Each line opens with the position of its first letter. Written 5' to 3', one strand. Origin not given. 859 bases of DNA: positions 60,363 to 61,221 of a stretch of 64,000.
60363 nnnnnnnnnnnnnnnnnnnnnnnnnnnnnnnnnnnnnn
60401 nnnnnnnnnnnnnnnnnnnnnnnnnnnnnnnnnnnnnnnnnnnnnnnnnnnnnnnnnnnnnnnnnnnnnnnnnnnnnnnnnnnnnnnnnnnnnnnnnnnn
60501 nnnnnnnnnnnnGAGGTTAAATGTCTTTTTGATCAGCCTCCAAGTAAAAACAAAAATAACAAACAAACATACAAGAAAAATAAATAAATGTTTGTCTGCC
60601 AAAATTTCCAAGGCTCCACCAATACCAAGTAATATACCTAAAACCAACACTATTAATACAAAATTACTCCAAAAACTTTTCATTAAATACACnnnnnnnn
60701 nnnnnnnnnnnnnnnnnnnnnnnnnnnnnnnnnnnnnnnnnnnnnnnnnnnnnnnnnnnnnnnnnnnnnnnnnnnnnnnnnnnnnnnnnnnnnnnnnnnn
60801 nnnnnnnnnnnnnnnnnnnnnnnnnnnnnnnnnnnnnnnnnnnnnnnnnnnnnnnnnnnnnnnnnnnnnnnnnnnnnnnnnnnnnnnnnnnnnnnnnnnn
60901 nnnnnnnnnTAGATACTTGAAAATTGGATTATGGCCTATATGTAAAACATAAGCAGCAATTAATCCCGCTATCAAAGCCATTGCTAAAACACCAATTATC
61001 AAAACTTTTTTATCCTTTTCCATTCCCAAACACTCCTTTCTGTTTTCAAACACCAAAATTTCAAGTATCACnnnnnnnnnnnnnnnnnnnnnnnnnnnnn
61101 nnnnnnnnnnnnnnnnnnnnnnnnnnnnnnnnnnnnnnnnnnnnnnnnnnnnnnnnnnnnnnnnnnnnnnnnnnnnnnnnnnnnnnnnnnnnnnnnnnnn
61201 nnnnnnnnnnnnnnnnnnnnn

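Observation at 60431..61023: Two small single-TM peptide genes, each ending in a conserved ~80-bp element: possible type I toxin-antitoxin-like or sRNA-associated modules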

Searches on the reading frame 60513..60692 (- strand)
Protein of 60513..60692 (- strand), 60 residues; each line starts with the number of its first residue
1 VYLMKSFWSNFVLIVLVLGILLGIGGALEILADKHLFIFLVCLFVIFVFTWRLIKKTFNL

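Call 14: search_protein_families(library=ncbifam, proteins=[window:60513-60692:-], max_evalue=1)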
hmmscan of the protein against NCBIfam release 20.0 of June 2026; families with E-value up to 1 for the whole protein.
seq(60 aa): 0 families

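Call 15: search_protein_families(library=pfam, proteins=[window:60513-60692:-], max_evalue=1)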
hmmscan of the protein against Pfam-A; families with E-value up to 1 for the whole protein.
seq(60 aa): 1 family
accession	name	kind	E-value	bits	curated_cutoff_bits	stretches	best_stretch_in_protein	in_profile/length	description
PF03563.18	Bunya_G2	-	0.5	10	25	1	2-56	174-227/281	Bunyavirus glycoprotein G2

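Call 16: find_homologous_proteins(query=window:60513-60683:-, max_evalue=10)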
Query seq(57 aa): 4 candidates shared short words with the query, none scored E <= 10.

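Call 100: search_protein_families(library=padloc, proteins=[window:60513-60683:-], max_evalue=1)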
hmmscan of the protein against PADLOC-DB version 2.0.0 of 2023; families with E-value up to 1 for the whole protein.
seq(57 aa): 0 families

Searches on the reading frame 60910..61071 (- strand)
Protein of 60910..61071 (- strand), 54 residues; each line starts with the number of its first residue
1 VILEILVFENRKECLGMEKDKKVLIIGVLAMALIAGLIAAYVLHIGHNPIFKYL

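Call 14: search_protein_families(library=ncbifam, proteins=[window:60910-61071:-], max_evalue=1)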
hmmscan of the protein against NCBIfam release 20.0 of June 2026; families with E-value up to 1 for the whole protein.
seq(54 aa): 4 families
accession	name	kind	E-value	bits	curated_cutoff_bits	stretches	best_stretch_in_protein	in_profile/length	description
NF033486.1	harvest_ssl1498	equivalog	0.027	14.4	45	1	19-39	27-47/53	photosystem II assembly protein Psb34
NF007050.0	PRK09504.1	equivalog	0.083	13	161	1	7-53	60-105/122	Fe-S cluster assembly scaffold SufA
NF008590.0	PRK11557.1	equivalog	0.13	11.6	355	1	4-49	115-161/282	MurR/RpiR family transcriptional regulator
NF033842.1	small_MgtS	equivalog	0.34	11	35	1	26-42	9-25/31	protein MgtS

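Call 15: search_protein_families(library=pfam, proteins=[window:60910-61071:-], max_evalue=1)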
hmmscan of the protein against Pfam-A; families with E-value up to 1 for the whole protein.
seq(54 aa): 0 families

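Call 17: find_homologous_proteins(query=window:60910-61071:-, max_evalue=10)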
Query seq(54 aa) (54 aa): 1 proteins with E <= 10 among 1 candidates.
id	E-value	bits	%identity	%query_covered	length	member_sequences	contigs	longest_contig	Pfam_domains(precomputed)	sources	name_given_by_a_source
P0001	1.8e-26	107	100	100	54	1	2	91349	-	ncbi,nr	ncbi:MAG: hypothetical protein PHP97_04360 [Candidatus Shapirobacteria bacterium]|nr:hypothetical pr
